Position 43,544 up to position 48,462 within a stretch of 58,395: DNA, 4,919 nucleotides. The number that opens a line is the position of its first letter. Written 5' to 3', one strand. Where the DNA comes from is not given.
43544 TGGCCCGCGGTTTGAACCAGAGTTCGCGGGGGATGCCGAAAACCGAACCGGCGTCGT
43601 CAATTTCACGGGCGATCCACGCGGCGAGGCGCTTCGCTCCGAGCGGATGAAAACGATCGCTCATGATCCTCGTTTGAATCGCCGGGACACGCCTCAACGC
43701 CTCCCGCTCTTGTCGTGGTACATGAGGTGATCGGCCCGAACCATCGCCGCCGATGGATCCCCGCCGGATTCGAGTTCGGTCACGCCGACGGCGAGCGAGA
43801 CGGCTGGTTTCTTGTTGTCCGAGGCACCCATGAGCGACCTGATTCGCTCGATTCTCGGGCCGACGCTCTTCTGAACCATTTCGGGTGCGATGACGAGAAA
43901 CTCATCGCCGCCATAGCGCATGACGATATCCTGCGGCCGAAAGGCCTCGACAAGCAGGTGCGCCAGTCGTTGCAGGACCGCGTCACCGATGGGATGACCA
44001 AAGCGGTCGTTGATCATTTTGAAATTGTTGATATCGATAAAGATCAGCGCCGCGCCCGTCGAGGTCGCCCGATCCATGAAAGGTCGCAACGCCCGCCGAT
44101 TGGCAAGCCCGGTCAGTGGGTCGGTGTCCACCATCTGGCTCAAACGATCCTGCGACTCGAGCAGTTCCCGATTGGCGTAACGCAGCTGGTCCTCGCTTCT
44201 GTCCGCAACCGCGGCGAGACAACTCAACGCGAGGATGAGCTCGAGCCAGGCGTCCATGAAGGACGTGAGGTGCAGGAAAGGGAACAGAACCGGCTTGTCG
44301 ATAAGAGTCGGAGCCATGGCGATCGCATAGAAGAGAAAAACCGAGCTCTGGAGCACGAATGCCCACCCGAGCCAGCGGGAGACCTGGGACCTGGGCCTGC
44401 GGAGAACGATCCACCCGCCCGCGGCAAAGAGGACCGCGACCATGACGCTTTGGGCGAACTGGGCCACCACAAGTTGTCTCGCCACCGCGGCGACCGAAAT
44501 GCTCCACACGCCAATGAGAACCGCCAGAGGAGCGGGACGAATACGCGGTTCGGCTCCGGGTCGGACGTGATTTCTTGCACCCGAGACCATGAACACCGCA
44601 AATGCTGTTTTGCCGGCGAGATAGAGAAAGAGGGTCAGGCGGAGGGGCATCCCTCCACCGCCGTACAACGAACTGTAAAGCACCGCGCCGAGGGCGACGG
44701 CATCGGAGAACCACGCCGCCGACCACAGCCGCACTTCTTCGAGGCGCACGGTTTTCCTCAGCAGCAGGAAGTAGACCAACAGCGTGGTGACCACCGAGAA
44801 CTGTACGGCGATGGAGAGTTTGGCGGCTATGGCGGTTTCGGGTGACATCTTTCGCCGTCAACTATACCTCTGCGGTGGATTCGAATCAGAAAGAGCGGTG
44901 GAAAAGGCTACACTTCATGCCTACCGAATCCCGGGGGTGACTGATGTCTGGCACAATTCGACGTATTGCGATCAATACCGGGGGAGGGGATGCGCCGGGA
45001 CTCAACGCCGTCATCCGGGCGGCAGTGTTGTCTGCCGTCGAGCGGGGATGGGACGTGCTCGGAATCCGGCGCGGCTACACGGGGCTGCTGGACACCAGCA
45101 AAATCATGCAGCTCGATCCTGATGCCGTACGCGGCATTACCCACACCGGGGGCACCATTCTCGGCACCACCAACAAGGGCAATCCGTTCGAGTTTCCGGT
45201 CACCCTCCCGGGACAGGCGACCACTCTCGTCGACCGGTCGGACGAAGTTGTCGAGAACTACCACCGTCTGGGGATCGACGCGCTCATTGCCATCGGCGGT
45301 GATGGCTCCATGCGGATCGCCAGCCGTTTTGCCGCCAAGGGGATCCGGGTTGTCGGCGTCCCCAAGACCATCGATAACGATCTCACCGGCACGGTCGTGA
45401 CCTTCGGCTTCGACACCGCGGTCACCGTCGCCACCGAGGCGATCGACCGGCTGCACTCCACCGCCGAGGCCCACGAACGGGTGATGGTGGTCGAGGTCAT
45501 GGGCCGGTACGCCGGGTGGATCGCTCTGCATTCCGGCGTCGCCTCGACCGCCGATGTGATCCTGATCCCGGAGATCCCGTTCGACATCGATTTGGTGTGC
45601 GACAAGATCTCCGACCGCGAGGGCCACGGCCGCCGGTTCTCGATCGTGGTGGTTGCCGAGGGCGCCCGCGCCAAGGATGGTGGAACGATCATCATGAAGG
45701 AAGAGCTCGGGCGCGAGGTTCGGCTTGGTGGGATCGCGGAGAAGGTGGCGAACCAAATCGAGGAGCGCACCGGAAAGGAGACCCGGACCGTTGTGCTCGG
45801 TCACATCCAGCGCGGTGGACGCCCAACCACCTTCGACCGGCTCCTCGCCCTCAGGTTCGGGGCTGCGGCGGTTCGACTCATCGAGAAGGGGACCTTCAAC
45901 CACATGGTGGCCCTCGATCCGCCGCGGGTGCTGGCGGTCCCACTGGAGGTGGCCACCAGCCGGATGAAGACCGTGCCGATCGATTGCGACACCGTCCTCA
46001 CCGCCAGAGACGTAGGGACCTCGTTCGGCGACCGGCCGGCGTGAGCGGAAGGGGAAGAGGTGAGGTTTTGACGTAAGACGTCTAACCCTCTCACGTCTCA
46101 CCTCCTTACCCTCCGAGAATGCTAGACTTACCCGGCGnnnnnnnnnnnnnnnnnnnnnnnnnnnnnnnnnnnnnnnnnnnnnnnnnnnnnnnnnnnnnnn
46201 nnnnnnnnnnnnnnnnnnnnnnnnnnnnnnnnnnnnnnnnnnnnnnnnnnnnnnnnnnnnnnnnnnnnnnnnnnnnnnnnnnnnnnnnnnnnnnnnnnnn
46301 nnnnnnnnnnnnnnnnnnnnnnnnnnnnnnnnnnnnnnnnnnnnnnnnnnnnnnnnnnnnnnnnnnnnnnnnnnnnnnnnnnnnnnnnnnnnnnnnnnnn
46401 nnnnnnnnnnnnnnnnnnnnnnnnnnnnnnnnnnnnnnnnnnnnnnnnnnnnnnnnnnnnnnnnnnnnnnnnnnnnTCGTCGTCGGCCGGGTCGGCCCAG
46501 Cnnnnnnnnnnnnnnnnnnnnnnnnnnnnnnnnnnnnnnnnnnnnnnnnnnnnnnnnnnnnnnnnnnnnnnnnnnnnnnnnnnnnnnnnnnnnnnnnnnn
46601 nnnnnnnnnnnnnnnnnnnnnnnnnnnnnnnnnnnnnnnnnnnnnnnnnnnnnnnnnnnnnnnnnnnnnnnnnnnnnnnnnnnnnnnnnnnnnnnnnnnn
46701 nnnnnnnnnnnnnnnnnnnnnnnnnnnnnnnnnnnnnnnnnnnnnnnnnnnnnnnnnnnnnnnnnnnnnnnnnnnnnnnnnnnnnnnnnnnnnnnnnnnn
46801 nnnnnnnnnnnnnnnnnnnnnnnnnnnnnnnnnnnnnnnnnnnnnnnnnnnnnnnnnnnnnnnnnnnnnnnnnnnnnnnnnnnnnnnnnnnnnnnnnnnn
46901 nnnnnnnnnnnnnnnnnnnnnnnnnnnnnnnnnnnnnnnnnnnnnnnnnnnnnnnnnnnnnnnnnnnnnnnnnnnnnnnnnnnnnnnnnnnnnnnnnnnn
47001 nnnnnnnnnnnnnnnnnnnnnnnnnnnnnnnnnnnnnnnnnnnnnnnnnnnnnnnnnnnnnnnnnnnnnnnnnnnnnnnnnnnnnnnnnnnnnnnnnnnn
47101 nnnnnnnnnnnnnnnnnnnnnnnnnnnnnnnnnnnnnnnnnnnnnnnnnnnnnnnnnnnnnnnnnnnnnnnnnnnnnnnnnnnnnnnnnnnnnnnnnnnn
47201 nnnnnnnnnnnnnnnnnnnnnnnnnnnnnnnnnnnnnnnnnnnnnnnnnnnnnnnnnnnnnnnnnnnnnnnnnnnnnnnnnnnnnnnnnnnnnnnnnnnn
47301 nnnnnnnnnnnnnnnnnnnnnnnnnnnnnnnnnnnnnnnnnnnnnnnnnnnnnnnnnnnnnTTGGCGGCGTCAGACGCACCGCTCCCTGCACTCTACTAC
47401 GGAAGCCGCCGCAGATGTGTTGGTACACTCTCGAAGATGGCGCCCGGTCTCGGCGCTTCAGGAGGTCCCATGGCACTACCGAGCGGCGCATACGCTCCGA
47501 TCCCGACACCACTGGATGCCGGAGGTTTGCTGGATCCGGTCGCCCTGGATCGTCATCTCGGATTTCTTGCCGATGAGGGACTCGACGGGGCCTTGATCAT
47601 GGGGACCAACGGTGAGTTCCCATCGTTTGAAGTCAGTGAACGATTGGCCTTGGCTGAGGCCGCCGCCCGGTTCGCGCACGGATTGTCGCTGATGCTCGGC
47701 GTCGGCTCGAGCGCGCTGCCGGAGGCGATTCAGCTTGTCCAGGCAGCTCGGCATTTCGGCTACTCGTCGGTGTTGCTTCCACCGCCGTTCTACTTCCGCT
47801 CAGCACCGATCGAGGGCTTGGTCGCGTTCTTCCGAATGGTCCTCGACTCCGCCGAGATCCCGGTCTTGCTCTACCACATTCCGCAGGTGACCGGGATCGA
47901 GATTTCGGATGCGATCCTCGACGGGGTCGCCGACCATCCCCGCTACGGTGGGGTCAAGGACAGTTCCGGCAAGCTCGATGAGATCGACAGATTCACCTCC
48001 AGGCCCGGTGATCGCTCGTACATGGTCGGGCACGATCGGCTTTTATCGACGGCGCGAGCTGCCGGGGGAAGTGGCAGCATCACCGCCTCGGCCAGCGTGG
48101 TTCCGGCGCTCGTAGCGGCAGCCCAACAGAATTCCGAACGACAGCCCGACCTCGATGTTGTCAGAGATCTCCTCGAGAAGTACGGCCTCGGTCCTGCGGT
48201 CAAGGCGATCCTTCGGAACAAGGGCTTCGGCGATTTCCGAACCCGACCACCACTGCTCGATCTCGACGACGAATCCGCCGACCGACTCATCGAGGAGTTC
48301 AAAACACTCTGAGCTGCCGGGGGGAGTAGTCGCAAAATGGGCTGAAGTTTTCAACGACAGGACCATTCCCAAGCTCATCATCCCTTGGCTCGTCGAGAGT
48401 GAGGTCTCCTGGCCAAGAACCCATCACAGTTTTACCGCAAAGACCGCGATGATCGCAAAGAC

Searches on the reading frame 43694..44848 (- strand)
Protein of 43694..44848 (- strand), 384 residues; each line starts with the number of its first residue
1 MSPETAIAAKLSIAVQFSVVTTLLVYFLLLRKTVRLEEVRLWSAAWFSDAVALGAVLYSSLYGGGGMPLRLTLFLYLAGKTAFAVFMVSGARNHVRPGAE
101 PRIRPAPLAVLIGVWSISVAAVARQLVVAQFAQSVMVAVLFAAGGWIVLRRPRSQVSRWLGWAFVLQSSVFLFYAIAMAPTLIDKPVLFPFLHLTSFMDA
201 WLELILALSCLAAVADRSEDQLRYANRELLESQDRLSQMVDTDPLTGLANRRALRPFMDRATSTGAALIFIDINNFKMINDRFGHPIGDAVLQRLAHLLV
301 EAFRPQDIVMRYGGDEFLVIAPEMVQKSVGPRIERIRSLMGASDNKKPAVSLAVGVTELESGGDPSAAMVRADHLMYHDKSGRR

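Call 68: search_protein_families(library=pfam, proteins=[window:43694-44848:-], max_evalue=0.00001)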
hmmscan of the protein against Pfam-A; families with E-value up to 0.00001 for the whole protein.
window:43694-44848:- (384 aa): 1 family
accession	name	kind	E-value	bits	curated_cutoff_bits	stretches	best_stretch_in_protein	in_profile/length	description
PF00990.26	GGDEF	-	2.2e-32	112.5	23.8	1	241-382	2-157/161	Diguanylate cyclase, GGDEF domain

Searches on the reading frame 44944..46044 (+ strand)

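Call 68: search_protein_families(library=pfam, proteins=[window:44944-46044:+], max_evalue=0.00001)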
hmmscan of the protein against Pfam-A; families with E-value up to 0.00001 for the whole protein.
window:44944-46044:+ (366 aa): 1 family
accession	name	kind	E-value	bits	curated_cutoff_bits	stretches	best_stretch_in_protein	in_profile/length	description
PF00365.25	PFK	-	7.6e-108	360.5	30.9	1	7-313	1-277/277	Phosphofructokinase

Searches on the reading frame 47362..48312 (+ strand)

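Call 68: search_protein_families(library=pfam, proteins=[window:47362-48312:+], max_evalue=0.00001)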
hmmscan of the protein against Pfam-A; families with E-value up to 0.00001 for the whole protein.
window:47362-48312:+ (316 aa): 1 family
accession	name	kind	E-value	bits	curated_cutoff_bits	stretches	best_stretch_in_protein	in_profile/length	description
PF00701.28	DHDPS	-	4.2e-35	121.3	22.1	1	41-309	3-282/289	Dihydrodipicolinate synthetase family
